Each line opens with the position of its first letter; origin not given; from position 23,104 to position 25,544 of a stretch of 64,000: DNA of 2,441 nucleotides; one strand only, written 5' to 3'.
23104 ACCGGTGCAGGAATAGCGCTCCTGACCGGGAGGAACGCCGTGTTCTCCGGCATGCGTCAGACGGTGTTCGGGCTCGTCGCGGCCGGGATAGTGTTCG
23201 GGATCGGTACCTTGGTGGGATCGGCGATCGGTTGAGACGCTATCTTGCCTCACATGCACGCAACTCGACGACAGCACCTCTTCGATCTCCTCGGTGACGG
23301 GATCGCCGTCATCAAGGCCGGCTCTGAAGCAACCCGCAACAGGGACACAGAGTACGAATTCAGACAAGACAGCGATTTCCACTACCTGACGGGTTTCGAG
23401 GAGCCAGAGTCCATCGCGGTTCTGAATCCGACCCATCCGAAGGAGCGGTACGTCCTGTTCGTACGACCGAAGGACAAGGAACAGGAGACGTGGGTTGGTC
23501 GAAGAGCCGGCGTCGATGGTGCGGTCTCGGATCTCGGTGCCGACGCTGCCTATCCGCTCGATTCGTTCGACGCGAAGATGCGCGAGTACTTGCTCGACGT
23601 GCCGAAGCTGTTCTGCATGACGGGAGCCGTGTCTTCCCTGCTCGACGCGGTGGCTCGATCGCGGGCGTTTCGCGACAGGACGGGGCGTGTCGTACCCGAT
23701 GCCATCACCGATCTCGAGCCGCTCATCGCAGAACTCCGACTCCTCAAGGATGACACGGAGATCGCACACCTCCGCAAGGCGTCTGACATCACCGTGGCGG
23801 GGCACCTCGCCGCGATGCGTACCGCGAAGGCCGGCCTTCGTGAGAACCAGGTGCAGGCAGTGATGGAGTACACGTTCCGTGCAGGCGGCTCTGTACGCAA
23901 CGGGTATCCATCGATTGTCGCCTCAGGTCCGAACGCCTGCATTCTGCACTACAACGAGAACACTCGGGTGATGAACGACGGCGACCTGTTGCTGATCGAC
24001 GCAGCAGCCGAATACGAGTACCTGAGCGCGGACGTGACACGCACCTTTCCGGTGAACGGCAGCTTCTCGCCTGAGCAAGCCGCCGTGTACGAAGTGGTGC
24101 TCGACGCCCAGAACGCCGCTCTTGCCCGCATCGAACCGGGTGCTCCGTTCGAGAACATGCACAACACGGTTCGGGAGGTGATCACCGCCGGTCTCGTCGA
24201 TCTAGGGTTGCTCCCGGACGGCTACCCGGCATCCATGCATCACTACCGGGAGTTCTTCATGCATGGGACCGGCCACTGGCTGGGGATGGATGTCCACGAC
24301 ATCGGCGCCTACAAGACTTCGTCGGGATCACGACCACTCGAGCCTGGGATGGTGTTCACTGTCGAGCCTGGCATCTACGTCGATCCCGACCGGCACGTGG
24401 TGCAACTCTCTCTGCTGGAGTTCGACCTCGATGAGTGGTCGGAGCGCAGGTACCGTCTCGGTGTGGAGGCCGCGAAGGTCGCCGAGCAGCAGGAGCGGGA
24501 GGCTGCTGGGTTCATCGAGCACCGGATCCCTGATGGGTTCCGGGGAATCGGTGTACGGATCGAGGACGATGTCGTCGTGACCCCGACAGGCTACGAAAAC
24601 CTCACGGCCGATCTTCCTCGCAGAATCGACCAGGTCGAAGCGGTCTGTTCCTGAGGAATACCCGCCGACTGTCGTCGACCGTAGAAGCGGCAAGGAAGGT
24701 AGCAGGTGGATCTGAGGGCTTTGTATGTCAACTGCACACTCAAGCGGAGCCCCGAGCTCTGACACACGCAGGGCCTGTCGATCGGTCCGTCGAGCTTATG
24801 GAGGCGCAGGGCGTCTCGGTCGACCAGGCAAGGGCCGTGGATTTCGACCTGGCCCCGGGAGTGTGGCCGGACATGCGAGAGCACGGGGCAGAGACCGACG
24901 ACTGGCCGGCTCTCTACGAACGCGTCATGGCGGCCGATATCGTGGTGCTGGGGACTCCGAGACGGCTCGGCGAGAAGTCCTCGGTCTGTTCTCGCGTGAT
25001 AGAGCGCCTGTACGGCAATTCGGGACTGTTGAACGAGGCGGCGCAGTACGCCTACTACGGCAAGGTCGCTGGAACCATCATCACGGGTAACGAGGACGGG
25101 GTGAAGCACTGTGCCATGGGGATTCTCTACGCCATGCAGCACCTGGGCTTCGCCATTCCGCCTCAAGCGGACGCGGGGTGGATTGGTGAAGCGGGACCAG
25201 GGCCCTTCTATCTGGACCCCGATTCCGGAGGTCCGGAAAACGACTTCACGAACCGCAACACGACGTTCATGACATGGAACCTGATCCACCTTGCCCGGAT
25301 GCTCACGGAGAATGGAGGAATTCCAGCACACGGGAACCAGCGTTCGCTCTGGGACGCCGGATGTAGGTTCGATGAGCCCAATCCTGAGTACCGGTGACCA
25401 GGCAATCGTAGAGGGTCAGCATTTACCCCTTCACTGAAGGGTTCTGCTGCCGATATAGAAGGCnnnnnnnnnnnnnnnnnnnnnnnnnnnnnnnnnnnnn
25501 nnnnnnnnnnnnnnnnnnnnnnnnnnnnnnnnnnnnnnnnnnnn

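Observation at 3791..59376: Dispersed family of 7-nt tandem arrays placed just after stop codons, mostly in the sense orientation of the gene they follow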

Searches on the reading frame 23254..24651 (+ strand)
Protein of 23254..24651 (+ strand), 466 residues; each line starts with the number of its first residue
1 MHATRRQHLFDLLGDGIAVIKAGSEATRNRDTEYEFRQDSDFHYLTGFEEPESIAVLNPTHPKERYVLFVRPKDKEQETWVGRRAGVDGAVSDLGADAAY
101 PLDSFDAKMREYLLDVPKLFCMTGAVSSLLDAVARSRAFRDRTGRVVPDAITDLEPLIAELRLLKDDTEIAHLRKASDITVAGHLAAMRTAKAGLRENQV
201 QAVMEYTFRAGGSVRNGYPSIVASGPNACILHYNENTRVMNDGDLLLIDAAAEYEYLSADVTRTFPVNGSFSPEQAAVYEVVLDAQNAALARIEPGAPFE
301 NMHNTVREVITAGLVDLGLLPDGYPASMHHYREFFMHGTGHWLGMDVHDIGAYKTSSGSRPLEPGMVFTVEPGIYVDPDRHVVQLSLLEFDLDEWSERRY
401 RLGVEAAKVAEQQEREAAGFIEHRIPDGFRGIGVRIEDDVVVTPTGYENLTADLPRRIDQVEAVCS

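Call 78: search_protein_families(library=pfam, proteins=[window:23254-24651:+], max_evalue=0.001)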
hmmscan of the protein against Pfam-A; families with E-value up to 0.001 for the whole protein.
window:23254-24651:+ (466 aa): 2 families
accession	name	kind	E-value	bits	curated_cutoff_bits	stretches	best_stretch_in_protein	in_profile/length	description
PF00557.29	Peptidase_M24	-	1.2e-64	218.4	23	1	172-444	2-208/208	Metallopeptidase family M24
PF05195.22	AMP_N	-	5.7e-37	126.5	24.6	1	2-114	1-115/121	Aminopeptidase P, N-terminal domain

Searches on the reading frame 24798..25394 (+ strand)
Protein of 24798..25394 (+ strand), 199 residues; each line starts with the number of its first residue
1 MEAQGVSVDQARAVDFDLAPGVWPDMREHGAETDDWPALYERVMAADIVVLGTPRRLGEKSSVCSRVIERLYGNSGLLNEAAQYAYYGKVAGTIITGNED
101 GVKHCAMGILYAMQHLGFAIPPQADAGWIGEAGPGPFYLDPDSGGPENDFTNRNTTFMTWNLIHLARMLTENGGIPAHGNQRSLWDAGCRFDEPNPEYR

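Call 78: search_protein_families(library=pfam, proteins=[window:24798-25394:+], max_evalue=0.001)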
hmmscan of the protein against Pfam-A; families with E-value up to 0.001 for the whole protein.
window:24798-25394:+ (199 aa): 1 family
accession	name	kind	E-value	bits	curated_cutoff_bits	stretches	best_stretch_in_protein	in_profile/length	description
PF03358.20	FMN_red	-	1.9e-07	31.2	24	1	2-123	28-142/152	NADPH-dependent FMN reductase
